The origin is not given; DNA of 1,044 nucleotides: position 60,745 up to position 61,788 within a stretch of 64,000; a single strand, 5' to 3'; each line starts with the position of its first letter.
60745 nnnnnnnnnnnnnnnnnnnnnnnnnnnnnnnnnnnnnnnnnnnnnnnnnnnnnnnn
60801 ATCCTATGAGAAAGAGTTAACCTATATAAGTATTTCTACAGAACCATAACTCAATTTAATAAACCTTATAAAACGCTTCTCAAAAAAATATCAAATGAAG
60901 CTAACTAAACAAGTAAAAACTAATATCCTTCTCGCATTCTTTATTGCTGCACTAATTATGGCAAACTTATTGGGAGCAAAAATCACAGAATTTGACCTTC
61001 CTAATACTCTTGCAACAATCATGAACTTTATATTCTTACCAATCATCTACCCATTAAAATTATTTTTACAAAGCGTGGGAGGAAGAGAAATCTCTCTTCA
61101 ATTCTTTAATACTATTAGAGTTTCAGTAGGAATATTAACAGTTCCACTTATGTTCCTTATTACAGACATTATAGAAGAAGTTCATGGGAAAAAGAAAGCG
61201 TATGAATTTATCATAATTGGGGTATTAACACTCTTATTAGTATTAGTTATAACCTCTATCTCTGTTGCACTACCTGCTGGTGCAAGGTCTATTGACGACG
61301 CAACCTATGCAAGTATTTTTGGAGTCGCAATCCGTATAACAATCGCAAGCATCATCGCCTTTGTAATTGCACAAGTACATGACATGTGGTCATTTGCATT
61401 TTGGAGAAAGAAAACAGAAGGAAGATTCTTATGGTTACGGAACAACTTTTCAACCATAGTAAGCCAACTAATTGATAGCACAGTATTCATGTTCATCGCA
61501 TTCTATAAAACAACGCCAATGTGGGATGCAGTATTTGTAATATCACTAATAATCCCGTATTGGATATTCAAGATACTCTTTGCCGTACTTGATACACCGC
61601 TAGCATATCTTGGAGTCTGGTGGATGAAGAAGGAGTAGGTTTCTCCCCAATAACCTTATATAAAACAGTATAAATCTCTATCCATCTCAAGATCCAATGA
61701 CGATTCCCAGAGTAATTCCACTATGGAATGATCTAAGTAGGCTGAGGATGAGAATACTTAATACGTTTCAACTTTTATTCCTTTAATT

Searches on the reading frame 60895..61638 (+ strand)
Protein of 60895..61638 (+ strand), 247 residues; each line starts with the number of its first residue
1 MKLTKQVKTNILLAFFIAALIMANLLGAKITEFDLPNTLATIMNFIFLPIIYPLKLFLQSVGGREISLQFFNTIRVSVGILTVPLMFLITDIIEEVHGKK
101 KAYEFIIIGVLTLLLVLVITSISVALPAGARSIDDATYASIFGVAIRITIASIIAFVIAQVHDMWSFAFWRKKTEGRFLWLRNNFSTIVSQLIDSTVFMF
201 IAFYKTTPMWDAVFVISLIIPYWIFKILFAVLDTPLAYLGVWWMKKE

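Call 85: find_encoding_contigs(protein=window:60895-61638:+, flank=10000, max_places=1)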
Protein window:60895-61638:+ (247 aa): 9 contigs read that carry it; 1 place shown.
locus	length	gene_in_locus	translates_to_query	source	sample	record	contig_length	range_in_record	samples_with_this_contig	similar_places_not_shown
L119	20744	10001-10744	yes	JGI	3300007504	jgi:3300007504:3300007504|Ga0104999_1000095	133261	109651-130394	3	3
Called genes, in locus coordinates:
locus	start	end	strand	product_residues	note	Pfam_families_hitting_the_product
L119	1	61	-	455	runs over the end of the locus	PF00999:Na_H_Exchanger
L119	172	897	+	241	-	-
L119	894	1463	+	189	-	-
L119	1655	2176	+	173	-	PF01596:Methyltransf_3, PF01135:PCMT (weak), PF13578:Methyltransf_24, PF13649:Methyltransf_25 (weak)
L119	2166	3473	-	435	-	PF01336:tRNA_anti-codon, PF00152:tRNA-synt_2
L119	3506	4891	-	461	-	PF02934:GatB_N, PF02637:GatB_Yqey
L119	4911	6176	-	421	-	PF01425:Amidase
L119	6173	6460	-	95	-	PF02686:GatC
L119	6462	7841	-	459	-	PF01336:tRNA_anti-codon, PF00152:tRNA-synt_2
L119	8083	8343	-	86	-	PF05016:ParE_toxin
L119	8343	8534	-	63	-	-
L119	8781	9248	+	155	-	PF00578:AhpC-TSA, PF08534:Redoxin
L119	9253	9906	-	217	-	-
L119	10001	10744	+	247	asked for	PF02592:Vut_1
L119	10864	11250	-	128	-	PF01850:PIN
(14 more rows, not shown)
